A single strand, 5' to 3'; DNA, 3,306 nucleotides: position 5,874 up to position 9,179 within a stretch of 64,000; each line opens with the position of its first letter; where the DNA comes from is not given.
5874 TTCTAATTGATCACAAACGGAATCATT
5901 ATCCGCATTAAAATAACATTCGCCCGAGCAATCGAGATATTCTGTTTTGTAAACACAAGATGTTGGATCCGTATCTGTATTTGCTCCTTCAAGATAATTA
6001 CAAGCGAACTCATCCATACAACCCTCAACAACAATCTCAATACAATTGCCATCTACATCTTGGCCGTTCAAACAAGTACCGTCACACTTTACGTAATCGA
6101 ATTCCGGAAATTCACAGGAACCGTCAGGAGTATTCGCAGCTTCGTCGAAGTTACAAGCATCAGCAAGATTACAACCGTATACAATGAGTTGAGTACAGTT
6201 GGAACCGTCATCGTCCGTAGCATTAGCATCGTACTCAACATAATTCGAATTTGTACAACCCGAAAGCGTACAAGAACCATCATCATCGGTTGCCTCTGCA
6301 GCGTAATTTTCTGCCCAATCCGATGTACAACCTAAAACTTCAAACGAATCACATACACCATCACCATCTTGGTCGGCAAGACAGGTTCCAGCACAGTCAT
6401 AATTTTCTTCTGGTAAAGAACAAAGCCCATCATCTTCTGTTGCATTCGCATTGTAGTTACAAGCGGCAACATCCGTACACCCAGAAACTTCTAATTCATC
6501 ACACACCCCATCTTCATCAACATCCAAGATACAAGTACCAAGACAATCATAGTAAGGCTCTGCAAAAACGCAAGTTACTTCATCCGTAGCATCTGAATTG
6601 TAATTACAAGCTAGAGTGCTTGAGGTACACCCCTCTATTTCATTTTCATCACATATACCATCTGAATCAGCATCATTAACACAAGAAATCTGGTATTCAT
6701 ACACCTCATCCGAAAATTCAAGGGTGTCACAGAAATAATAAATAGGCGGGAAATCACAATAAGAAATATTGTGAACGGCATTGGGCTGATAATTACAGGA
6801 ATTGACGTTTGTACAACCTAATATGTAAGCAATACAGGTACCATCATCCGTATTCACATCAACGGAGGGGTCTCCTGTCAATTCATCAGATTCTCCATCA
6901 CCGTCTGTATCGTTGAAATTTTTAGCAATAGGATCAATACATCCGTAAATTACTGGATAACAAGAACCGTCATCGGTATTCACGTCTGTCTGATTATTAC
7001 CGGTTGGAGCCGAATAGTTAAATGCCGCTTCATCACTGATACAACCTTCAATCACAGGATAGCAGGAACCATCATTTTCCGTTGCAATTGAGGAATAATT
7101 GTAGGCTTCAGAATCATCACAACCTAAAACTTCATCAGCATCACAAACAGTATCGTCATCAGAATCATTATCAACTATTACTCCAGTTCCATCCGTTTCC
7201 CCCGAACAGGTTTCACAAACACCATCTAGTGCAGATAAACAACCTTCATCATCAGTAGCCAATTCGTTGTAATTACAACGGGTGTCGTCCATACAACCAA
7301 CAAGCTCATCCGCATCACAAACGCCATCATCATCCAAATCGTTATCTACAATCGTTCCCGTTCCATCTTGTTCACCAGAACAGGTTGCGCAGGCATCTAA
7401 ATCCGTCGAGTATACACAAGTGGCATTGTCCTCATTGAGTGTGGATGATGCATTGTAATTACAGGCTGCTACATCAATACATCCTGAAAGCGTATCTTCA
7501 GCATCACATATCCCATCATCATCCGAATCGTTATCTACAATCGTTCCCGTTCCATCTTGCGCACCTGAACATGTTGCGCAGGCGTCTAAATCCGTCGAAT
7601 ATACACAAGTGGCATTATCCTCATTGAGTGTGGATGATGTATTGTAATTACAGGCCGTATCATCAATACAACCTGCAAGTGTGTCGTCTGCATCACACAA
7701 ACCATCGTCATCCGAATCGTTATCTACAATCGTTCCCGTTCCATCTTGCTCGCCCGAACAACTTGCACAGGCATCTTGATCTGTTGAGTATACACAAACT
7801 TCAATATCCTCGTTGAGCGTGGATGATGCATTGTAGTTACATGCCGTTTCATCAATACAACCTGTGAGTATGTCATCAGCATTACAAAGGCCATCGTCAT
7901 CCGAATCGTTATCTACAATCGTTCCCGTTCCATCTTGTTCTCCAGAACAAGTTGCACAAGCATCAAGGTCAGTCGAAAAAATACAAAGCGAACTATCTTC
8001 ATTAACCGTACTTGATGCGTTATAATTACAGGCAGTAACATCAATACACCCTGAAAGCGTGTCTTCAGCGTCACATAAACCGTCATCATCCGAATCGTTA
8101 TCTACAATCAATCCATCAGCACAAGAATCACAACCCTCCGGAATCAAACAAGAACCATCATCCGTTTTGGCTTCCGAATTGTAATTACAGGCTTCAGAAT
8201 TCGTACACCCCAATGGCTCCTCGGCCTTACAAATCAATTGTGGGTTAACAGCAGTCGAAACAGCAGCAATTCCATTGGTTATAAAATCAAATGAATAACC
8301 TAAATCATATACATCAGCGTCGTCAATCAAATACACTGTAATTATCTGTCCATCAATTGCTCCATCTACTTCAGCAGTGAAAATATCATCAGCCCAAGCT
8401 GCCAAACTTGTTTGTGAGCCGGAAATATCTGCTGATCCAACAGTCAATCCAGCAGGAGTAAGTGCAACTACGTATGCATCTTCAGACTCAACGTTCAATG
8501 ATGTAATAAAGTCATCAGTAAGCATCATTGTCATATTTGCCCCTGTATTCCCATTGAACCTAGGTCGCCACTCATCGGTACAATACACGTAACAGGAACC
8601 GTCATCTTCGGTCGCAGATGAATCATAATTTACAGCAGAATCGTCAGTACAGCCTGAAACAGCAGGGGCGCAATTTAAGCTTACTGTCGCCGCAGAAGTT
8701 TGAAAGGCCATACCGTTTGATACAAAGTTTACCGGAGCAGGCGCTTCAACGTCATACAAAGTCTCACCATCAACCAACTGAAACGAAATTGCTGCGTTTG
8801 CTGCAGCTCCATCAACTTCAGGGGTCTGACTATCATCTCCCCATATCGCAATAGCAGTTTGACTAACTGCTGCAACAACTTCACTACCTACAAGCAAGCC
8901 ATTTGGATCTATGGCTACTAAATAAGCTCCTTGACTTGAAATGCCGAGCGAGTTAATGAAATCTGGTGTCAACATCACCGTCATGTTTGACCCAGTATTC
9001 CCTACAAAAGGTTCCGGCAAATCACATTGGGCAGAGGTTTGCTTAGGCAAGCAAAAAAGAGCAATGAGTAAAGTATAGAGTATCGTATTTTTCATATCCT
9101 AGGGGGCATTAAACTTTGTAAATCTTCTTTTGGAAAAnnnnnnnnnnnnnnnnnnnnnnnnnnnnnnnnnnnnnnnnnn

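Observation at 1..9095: Apparent 9-kb ORF desert is a single uninterrupted giant gene that the ORF track cannot show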

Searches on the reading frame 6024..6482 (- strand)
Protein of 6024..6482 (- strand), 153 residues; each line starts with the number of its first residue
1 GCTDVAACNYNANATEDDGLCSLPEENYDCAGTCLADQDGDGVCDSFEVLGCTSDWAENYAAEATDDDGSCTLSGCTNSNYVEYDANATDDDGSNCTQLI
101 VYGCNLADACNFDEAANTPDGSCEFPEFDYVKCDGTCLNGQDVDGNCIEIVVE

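Call 67: search_protein_families(library=pfam, proteins=[window:6024-6482:-], max_evalue=10)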
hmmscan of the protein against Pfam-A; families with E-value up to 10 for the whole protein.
seq(153 aa): 1 family
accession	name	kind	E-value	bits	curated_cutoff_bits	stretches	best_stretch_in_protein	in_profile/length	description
PF05479.16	PsaN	-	3.2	8.4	21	1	109-134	73-97/132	Photosystem I reaction centre subunit N (PSAN or PSI-N)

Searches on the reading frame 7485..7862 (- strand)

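Call 67: search_protein_families(library=pfam, proteins=[window:7485-7862:-], max_evalue=10)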
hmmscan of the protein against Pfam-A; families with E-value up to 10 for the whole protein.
seq(126 aa): 3 families
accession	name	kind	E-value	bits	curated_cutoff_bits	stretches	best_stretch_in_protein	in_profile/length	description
PF25744.1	T4_Y13H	-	1.1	9.6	27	0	21-35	23-37/61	Bacteriophage T4 Y13H protein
PF16698.10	ADAM17_MPD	-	2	9.2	26.2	0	19-64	7-53/62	Membrane-proximal domain, switch, for ADAM17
PF24528.1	Ig_ADGRF3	-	4.6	8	27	1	2-34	25-57/91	Adhesion G-protein coupled receptor F3-like, Ig-like domain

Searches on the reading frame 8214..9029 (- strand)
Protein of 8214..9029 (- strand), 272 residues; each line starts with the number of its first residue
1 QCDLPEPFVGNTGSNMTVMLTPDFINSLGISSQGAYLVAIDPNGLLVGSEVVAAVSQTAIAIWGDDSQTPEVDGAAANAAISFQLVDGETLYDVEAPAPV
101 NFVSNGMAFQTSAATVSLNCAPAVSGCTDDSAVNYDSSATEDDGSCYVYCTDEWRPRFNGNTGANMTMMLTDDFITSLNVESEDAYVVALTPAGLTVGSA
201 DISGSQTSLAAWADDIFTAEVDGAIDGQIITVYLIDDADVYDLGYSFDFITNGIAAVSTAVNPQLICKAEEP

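Call 17: search_solved_structures(query=window:8214-9029:-, max_evalue=10, show_alignments=2)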
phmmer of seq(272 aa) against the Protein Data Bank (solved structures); distinct sequences matched with E-value up to 10: 0.
